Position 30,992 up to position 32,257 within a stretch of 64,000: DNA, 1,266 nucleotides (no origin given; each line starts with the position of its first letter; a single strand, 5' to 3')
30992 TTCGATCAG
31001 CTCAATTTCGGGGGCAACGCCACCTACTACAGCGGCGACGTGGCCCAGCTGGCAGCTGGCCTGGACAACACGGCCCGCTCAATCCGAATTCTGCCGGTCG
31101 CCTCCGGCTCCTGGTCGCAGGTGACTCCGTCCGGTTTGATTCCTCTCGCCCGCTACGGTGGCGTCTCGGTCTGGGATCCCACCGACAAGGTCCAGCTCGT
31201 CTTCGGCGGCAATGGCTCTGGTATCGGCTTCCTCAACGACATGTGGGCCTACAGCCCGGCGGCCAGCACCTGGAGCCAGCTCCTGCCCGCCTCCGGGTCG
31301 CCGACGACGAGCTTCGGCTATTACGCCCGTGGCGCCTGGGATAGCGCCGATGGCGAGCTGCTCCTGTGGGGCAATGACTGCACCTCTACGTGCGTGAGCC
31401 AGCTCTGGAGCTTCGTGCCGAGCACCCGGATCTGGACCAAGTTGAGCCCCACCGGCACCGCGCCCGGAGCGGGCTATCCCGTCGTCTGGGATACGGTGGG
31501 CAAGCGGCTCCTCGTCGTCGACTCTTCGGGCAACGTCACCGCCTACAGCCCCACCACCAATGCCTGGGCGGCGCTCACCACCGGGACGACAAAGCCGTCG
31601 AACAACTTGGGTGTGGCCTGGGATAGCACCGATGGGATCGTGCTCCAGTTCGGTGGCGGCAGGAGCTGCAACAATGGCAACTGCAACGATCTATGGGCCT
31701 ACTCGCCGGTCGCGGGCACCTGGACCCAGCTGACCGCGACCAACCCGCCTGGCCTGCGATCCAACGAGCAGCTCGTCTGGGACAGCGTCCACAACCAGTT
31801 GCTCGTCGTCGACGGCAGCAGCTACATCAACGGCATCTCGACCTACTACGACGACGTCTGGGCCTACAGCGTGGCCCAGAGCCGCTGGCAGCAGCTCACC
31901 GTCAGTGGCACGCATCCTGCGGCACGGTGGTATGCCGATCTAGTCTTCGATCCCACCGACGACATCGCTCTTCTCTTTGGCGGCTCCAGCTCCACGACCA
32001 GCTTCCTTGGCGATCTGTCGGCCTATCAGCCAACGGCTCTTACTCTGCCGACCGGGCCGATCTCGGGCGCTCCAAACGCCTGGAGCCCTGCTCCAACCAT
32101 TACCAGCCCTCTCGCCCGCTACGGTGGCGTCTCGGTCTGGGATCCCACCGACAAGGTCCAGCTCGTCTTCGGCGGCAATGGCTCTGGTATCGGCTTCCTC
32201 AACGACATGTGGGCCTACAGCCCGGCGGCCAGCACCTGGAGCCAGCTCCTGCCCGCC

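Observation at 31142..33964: Three nucleotide-identical 966-bp copies, each encoding a whole six-blade Kelch propeller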

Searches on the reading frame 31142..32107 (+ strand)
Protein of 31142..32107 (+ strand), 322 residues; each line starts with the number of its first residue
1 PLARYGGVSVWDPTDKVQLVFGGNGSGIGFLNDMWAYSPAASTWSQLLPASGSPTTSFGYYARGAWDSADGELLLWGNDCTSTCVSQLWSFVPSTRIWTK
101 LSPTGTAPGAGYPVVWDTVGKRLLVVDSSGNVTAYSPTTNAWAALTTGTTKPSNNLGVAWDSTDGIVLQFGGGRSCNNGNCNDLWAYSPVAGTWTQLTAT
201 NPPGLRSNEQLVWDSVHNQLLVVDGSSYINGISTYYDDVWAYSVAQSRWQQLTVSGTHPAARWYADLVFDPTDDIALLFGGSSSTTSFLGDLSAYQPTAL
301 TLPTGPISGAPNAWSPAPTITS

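Call 27: search_protein_representatives(protein=window:31142-32107:+)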
Query: 322 residues. Proteins with E-value up to 0.001 (for the whole library): 16091; up to 1e-10: 6790; up to 1e-30: 744. The best 150 are listed.
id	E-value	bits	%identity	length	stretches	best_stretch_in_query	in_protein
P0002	1.7e-186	635.6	98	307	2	101-322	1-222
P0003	2.9e-152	523.0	32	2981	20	134-286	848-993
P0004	1.8e-127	441.5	42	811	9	1-125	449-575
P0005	2.7e-125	434.3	99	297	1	92-286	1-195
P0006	1.1e-107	376.5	33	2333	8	1-257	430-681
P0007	8.9e-107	373.5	37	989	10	2-128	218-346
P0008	4.1e-98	345.0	33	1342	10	155-288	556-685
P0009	1.5e-95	336.5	30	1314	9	30-291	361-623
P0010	1.1e-94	333.7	37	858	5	6-321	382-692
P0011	5.8e-85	301.7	31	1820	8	15-286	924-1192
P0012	1.3e-83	297.3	40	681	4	1-320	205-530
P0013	6.6e-81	288.4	35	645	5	6-283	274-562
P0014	6.8e-81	288.3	34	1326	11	1-207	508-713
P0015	1.6e-80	287.2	43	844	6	7-262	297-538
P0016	6.0e-79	281.9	37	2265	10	7-244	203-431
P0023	1.6e-67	244.4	31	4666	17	14-199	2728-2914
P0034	4.1e-61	223.3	31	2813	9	79-288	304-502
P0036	7.0e-61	222.5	28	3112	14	164-286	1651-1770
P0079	5.8e-53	196.5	33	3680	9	1-287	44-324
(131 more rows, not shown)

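Call 29: find_encoding_contigs(protein=P0002, flank=10000, max_places=10)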
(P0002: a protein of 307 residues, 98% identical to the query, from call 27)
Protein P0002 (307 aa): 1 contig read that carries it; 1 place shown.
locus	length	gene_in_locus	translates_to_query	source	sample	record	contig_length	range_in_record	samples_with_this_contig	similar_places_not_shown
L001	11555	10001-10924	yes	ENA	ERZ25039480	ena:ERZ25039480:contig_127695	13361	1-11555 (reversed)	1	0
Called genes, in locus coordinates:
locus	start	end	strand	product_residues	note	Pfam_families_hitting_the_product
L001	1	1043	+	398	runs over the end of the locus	PF00041:fn3, PF16656:Pur_ac_phosph_N (faint), PF25523:Ig_RIMBP2 (faint), PF25059:FN3_DSCAM-DSCAML_C (faint), PF00041:fn3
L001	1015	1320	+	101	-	PF00041:fn3 (weak)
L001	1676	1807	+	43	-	-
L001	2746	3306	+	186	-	PF25059:FN3_DSCAM-DSCAML_C (faint), PF00041:fn3 (weak)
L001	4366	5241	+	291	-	PF05593:RHS_repeat (faint)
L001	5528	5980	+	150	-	PF05593:RHS_repeat (weak)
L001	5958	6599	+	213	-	PF25023:TEN_YD-shell (faint), PF05593:RHS_repeat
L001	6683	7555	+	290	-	PF05593:RHS_repeat, PF25023:TEN_YD-shell (weak), PF05593:RHS_repeat, PF25023:TEN_YD-shell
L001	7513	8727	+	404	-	-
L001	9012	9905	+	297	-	PF01344:Kelch_1 (faint), PF13415:Beta-prop_FBX42 (weak), PF24681:Kelch_KLHDC2_KLHL20_DRC7, PF24981:Beta-prop_ATRN-LZTR1, PF13415:Beta-prop_FBX42 (weak)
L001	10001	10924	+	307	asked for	PF24981:Beta-prop_ATRN-LZTR1, PF01344:Kelch_1 (faint), PF13415:Beta-prop_FBX42 (weak), PF24681:Kelch_KLHDC2_KLHL20_DRC7, PF13418:Beta-prop_TYW4 (faint), PF13415:Beta-prop_FBX42, PF24681:Kelch_KLHDC2_KLHL20_DRC7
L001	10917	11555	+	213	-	?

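Call 30: find_encoding_contigs(protein=P0005, flank=10000, max_places=10)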
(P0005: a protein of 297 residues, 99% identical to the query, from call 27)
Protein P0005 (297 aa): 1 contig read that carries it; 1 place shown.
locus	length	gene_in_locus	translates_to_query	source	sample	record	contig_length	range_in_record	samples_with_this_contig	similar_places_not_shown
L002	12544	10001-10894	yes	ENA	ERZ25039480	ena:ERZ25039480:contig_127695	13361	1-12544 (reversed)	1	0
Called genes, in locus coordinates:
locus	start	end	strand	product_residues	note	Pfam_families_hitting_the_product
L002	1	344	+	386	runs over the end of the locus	?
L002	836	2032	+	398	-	PF00041:fn3, PF16656:Pur_ac_phosph_N (faint), PF25523:Ig_RIMBP2 (faint), PF25059:FN3_DSCAM-DSCAML_C (faint), PF00041:fn3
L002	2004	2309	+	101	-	PF00041:fn3 (weak)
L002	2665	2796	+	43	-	-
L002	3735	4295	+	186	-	PF25059:FN3_DSCAM-DSCAML_C (faint), PF00041:fn3 (weak)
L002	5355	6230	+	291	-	PF05593:RHS_repeat (faint)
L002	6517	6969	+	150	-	PF05593:RHS_repeat (weak)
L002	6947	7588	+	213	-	PF25023:TEN_YD-shell (faint), PF05593:RHS_repeat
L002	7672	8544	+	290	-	PF05593:RHS_repeat, PF25023:TEN_YD-shell (weak), PF05593:RHS_repeat, PF25023:TEN_YD-shell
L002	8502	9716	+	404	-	-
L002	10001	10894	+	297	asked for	PF01344:Kelch_1 (faint), PF13415:Beta-prop_FBX42 (weak), PF24681:Kelch_KLHDC2_KLHL20_DRC7, PF24981:Beta-prop_ATRN-LZTR1, PF13415:Beta-prop_FBX42 (weak)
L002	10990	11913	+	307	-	PF24981:Beta-prop_ATRN-LZTR1, PF01344:Kelch_1 (faint), PF13415:Beta-prop_FBX42 (weak), PF24681:Kelch_KLHDC2_KLHL20_DRC7, PF13418:Beta-prop_TYW4 (faint), PF13415:Beta-prop_FBX42, PF24681:Kelch_KLHDC2_KLHL20_DRC7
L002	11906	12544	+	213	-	?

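Call 41: find_encoding_contigs(protein=L002:836-2032:+, flank=10000, max_places=5)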
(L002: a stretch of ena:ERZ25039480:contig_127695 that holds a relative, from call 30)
Protein L002:836-2032:+ (398 aa): 1 contig read that carries it; 1 place shown.
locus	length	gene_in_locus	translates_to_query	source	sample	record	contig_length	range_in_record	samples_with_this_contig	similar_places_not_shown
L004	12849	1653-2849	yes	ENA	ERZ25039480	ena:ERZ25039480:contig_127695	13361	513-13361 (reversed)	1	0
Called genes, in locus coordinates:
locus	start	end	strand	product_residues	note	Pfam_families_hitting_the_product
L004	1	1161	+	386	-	?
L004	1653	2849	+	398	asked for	PF00041:fn3, PF16656:Pur_ac_phosph_N (faint), PF25523:Ig_RIMBP2 (faint), PF25059:FN3_DSCAM-DSCAML_C (faint), PF00041:fn3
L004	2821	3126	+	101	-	PF00041:fn3 (weak)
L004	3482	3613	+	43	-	-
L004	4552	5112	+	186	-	PF25059:FN3_DSCAM-DSCAML_C (faint), PF00041:fn3 (weak)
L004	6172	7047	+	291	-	PF05593:RHS_repeat (faint)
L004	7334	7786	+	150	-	PF05593:RHS_repeat (weak)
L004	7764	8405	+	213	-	PF25023:TEN_YD-shell (faint), PF05593:RHS_repeat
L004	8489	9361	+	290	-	PF05593:RHS_repeat, PF25023:TEN_YD-shell (weak), PF05593:RHS_repeat, PF25023:TEN_YD-shell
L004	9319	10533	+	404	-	-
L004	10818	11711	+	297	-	PF01344:Kelch_1 (faint), PF13415:Beta-prop_FBX42 (weak), PF24681:Kelch_KLHDC2_KLHL20_DRC7, PF24981:Beta-prop_ATRN-LZTR1, PF13415:Beta-prop_FBX42 (weak)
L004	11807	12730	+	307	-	PF24981:Beta-prop_ATRN-LZTR1, PF01344:Kelch_1 (faint), PF13415:Beta-prop_FBX42 (weak), PF24681:Kelch_KLHDC2_KLHL20_DRC7, PF13418:Beta-prop_TYW4 (faint), PF13415:Beta-prop_FBX42, PF24681:Kelch_KLHDC2_KLHL20_DRC7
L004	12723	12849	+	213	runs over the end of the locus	?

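Call 54: search_protein_families(library=pfam, proteins=[P0003, P0023, P0006], max_evalue=0.00001)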
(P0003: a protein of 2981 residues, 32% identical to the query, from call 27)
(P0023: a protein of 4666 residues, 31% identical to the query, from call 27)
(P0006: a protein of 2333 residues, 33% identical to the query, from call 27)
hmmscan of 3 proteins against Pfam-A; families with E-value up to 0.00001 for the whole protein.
P0003 (2981 aa): 11 families
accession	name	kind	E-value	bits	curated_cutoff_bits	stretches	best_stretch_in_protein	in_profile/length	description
PF24681.1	Kelch_KLHDC2_KLHL20_DRC7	-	0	1441.6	50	16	570-769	8-210/221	KLHDC2/KLHL20/DRC7 Kelch-repeats domain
PF13415.12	Kelch_3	-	7e-255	819.9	22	18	827-876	1-48/48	Galactose oxidase, central domain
PF24981.1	Beta-prop_ATRN-LZTR1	-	1.7e-229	759.8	50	12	499-736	31-283/289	Attractin/LZTR1 beta-propeller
PF13418.12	Kelch_4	-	7.9e-226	730.5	21.6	13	2616-2658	1-43/49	Galactose oxidase, central domain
PF01344.31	Kelch_1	-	2.1e-130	424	20.1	1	2578-2610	12-44/46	Kelch motif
PF13964.12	Kelch_6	-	8.8e-106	343.3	25.3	0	1659-1692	4-42/50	Kelch motif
PF07646.21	Kelch_2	-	2.6e-79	257.7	21.3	0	1924-1967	2-46/48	Kelch motif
PF13854.13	Kelch_HCF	-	5.7e-77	259.7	113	2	2761-2979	8-244/345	Host cell factor, Kelch-repeats domain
PF21471.3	Reelin_subrepeat-B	-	9.8e-08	32.3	27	0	296-316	57-77/127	Reelin subrepeat B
PF12768.13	Rax2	-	1.7e-06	28.1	28.8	0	539-708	3-166/254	Rax2 C-terminal beta propeller domain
PF23249.1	KH_PARP14_3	-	1.8e-06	28.1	28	0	2568-2584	26-42/61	PARP14, third type I KH domain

P0023 (4666 aa): 17 families
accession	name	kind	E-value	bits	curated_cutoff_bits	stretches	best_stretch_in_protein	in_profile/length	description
PF24681.1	Kelch_KLHDC2_KLHL20_DRC7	-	0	1907.6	50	18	2712-2890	43-221/221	KLHDC2/KLHL20/DRC7 Kelch-repeats domain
PF01344.31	Kelch_1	-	0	1308.1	20.1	29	2358-2401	2-45/46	Kelch motif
PF24981.1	Beta-prop_ATRN-LZTR1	-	0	1191.4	50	20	1093-1355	1-280/289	Attractin/LZTR1 beta-propeller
PF13415.12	Kelch_3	-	0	999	22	21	1492-1542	1-47/48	Galactose oxidase, central domain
PF13418.12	Kelch_4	-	1e-295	954.2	21.6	11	3188-3234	5-48/49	Galactose oxidase, central domain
PF07646.21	Kelch_2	-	2.3e-270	860.1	21.3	10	3185-3228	2-47/48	Kelch motif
PF13964.12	Kelch_6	-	8.3e-255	816.1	25.3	9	4008-4048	2-44/50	Kelch motif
PF13854.13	Kelch_HCF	-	1.9e-225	748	113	19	4350-4611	2-276/345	Host cell factor, Kelch-repeats domain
PF25210.1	Kelch_FKB95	-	3.9e-212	702.6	70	17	3951-4151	28-210/268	FKB95, Kelch-repeats domain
PF24996.1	NANM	-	3.6e-131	437.6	45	5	4418-4497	53-134/350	N-acetylneuraminate epimerase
PF05345.18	He_PIG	-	5e-54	181.2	24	6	1807-1875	20-95/96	Putative Ig domain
PF19755.4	DUF6242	-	6e-44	150.9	29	0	4446-4544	121-209/217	Domain of unknown function (DUF6242)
PF25024.1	EGF_TEN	-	1.3e-12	48.3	65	1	393-487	128-222/234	Teneurin EGF domain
PF21700.4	EGF_DL_JAG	-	4e-09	36.8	27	0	464-485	2-23/26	Delta-like/Jagged, EGF-like domain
PF18693.7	TRAM_2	-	6.6e-07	29.9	27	0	4629-4650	17-38/63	TRAM domain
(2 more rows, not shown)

P0006 (2333 aa): 9 families
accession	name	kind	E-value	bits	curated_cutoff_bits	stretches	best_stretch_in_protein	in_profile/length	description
PF24681.1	Kelch_KLHDC2_KLHL20_DRC7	-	8.8e-230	758.1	50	10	1499-1680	10-195/221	KLHDC2/KLHL20/DRC7 Kelch-repeats domain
PF13415.12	Kelch_3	-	6.3e-144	466.4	22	9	1498-1546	2-48/48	Galactose oxidase, central domain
PF24981.1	Beta-prop_ATRN-LZTR1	-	6.8e-128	426.4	50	7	1756-1969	4-226/289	Attractin/LZTR1 beta-propeller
PF13418.12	Kelch_4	-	4.6e-106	347.1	21.6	5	1537-1585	1-45/49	Galactose oxidase, central domain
PF13854.13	Kelch_HCF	-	6.4e-44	151.1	113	1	1523-1625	169-275/345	Host cell factor, Kelch-repeats domain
PF07646.21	Kelch_2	-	2.2e-42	141.3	21.3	0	439-476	6-46/48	Kelch motif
PF13964.12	Kelch_6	-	1.8e-36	123.3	25.3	0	1435-1478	2-44/50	Kelch motif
PF01344.31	Kelch_1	-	9.2e-16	57.5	20.1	0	696-730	11-44/46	Kelch motif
PF25778.1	DUF7948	-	2.3e-06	28.3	27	0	101-202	103-200/214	Domain of unknown function (DUF7948)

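Call 55: search_protein_families(library=pfam, proteins=[P0036, P0079, P0034], max_evalue=0.00001)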
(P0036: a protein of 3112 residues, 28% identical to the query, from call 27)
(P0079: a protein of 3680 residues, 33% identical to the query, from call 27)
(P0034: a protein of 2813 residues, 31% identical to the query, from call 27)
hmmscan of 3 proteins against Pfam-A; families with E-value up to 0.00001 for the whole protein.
P0036 (3112 aa): 10 families
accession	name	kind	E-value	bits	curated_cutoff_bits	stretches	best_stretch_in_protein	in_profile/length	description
PF24681.1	Kelch_KLHDC2_KLHL20_DRC7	-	0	1508.6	50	16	1702-1916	8-221/221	KLHDC2/KLHL20/DRC7 Kelch-repeats domain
PF13418.12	Kelch_4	-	3.1e-209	677.4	21.6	16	1746-1791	2-45/49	Galactose oxidase, central domain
PF24981.1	Beta-prop_ATRN-LZTR1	-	1.3e-195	648.6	50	15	1543-1774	44-288/289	Attractin/LZTR1 beta-propeller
PF13415.12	Kelch_3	-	2.3e-157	509.2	22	7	1703-1754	2-48/48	Galactose oxidase, central domain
PF13964.12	Kelch_6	-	7e-84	273.8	25.3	0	1485-1526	2-41/50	Kelch motif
PF01344.31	Kelch_1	-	3.2e-83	273.2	20.1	0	1758-1787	12-42/46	Kelch motif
PF07646.21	Kelch_2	-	1.6e-73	239.5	21.3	0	203-242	7-46/48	Kelch motif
PF13854.13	Kelch_HCF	-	1e-48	166.9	113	4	643-882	4-257/345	Host cell factor, Kelch-repeats domain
PF19077.6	Big_13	-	1e-08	36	27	0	2615-2638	73-96/102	Bacterial Ig-like domain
PF03089.20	RAG2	-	2.5e-06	27.2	21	0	1121-1146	82-109/339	Recombination activating protein 2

P0079 (3680 aa): 10 families
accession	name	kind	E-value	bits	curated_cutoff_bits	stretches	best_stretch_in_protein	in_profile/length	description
PF05345.18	He_PIG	-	5.7e-217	703.5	24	19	3103-3187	2-95/96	Putative Ig domain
PF24681.1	Kelch_KLHDC2_KLHL20_DRC7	-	3.4e-114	380.1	50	8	1679-1860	7-196/221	KLHDC2/KLHL20/DRC7 Kelch-repeats domain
PF24981.1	Beta-prop_ATRN-LZTR1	-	2.9e-58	197.8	50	3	1752-1891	24-172/289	Attractin/LZTR1 beta-propeller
PF13415.12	Kelch_3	-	1.3e-49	165.9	22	0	417-465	4-48/48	Galactose oxidase, central domain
PF13418.12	Kelch_4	-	1.3e-38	131.1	21.6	0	204-251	1-48/49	Galactose oxidase, central domain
PF24908.1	Ig_SIBA-E_2nd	-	7e-26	91.1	27.8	0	1597-1645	38-86/117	Integrin beta-like protein A-E, second Ig-like domain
PF22352.2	K319L-like_PKD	-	1.5e-21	76.6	27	0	3218-3275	28-84/84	K319L-like, PKD domain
PF13964.12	Kelch_6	-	9.6e-11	41.7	25.3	0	1825-1864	11-49/50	Kelch motif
PF13854.13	Kelch_HCF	-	3.6e-07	30.2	113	0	1066-1265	11-234/345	Host cell factor, Kelch-repeats domain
PF07646.21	Kelch_2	-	7.8e-07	29.2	21.3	0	1818-1860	4-46/48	Kelch motif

P0034 (2813 aa): 10 families
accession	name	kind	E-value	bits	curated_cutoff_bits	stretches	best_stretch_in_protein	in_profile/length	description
PF24681.1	Kelch_KLHDC2_KLHL20_DRC7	-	5.2e-132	438.4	50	11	1256-1449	30-221/221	KLHDC2/KLHL20/DRC7 Kelch-repeats domain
PF24981.1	Beta-prop_ATRN-LZTR1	-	4.2e-87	292.5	50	7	786-1025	25-283/289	Attractin/LZTR1 beta-propeller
PF13415.12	Kelch_3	-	8.3e-75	246.1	22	0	537-582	2-47/48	Galactose oxidase, central domain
PF13418.12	Kelch_4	-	1.5e-42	143.7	21.6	0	524-565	1-43/49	Galactose oxidase, central domain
PF13948.11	DUF4215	-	6.5e-34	116.4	27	2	1224-1256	15-46/47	Domain of unknown function (DUF4215)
PF13964.12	Kelch_6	-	2.9e-24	84.7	25.3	0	2735-2775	6-47/50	Kelch motif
PF07646.21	Kelch_2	-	6.3e-22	76.8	21.3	0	2676-2719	2-41/48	Kelch motif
PF01344.31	Kelch_1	-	4.3e-19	68.1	20.1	1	2735-2775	6-46/46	Kelch motif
PF25210.1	Kelch_FKB95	-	1.3e-12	48.3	70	0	2643-2775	48-169/268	FKB95, Kelch-repeats domain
PF07250.17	Glyoxal_oxid_N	-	5.2e-09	36.1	37.5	0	2735-2799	72-138/243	Glyoxal oxidase N-terminus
